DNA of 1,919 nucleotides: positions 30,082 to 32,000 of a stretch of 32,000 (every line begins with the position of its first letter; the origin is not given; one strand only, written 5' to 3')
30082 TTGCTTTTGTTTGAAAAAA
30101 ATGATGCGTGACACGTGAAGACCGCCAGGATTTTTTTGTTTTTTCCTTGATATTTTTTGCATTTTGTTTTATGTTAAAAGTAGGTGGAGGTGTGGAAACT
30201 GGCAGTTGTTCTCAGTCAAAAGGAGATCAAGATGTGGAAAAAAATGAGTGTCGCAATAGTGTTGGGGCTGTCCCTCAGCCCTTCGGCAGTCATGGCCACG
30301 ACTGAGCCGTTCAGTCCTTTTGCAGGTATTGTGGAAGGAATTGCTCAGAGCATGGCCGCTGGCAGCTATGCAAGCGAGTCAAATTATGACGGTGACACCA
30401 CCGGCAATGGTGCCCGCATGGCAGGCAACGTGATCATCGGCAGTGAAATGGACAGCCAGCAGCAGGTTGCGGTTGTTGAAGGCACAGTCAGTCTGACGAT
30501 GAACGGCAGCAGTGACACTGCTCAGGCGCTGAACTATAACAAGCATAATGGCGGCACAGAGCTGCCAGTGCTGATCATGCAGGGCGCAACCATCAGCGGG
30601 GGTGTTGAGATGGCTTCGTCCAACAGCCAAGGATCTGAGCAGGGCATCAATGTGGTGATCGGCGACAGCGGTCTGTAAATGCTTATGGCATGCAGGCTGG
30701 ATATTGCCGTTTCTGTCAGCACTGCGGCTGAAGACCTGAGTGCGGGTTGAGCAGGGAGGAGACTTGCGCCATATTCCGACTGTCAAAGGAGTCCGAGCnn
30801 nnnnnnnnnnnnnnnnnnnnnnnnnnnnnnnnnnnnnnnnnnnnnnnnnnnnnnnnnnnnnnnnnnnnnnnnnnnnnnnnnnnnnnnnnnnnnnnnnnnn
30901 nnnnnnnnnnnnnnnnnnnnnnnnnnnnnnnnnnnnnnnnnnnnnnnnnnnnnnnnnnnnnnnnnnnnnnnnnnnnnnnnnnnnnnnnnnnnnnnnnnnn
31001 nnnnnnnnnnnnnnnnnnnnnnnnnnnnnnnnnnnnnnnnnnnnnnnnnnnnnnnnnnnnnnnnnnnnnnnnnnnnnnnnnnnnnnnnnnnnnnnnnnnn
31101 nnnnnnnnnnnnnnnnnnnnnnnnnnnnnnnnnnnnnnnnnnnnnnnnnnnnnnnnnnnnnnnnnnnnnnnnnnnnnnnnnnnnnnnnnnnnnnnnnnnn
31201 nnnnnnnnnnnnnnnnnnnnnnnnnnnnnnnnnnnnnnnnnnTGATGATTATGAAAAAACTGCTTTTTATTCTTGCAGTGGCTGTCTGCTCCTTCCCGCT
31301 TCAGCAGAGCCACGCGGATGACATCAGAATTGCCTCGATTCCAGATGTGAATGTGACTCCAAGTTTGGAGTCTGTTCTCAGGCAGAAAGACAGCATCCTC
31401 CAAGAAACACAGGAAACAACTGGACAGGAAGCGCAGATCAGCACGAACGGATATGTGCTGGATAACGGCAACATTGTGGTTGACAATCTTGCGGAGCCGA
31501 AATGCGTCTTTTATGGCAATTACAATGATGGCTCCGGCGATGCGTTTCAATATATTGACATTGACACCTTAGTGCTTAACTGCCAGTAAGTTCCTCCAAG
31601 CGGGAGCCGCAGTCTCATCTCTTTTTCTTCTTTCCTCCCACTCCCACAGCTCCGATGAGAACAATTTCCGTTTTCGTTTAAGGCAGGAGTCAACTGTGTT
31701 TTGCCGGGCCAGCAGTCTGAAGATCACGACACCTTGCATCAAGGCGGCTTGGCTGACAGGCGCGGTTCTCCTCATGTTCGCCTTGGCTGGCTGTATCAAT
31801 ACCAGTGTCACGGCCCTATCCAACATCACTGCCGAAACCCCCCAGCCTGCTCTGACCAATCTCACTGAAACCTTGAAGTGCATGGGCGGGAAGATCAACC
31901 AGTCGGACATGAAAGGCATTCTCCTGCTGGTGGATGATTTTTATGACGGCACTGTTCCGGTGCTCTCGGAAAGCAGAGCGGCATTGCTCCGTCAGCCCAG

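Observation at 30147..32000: Cluster of two paralogous secreted Q/N/G/S-rich repeat proteins, a third small secreted protein and a CsgG/LpoB-like lipoprotein: possible curli-like fibre system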

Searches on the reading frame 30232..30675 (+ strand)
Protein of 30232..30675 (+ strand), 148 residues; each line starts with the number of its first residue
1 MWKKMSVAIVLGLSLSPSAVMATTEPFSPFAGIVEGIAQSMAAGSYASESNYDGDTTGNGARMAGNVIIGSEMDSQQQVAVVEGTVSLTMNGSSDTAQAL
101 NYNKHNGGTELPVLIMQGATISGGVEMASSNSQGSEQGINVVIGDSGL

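Call 6: search_protein_families(library=pfam, proteins=[window:30232-30675:+], max_evalue=1)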
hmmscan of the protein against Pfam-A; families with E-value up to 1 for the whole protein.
window:30232-30675:+ (148 aa): 0 families

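Call 7: search_protein_families(library=ncbifam, proteins=[window:30232-30675:+], max_evalue=1)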
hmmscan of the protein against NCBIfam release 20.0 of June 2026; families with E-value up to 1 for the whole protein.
window:30232-30675:+ (148 aa): 0 families

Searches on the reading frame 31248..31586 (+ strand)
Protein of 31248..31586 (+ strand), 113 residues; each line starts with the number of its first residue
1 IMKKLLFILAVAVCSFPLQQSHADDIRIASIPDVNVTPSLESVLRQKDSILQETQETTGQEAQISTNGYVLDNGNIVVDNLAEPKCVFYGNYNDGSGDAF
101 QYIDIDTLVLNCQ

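Call 6: search_protein_families(library=pfam, proteins=[window:31248-31586:+], max_evalue=1)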
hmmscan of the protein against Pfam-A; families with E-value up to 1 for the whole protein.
window:31248-31586:+ (113 aa): 0 families

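Call 7: search_protein_families(library=ncbifam, proteins=[window:31248-31586:+], max_evalue=1)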
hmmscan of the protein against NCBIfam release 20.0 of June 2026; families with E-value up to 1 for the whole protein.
window:31248-31586:+ (113 aa): 1 family
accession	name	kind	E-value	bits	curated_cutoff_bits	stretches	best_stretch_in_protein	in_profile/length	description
NF004034.0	PRK05500.1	equivalog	0.016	13.8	656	1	44-110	259-324/478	bifunctional orotidine-5'-phosphate decarboxylase/orotate phosphoribosyltransferase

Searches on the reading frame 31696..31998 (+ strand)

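Call 6: search_protein_families(library=pfam, proteins=[window:31696-31998:+], max_evalue=1)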
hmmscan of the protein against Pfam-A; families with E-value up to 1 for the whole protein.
window:31696-31998:+ (101 aa): 1 family
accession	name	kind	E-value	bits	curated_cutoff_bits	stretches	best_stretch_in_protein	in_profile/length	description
PF18715.7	Phage_spike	-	0.1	13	28.2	1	33-65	2-36/53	Phage spike trimer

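Call 7: search_protein_families(library=ncbifam, proteins=[window:31696-31998:+], max_evalue=1)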
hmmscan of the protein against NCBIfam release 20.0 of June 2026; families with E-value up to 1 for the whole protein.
window:31696-31998:+ (101 aa): 2 families
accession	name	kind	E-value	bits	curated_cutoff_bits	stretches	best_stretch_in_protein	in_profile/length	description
NF038104.1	lipo_NF038104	hypoth_equivalog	0.04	13.6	50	1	20-48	7-36/63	NF038104 family lipoprotein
TIGR01356.1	aroA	equivalog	0.058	12.2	287.25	1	27-73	231-276/415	3-phosphoshikimate 1-carboxyvinyltransferase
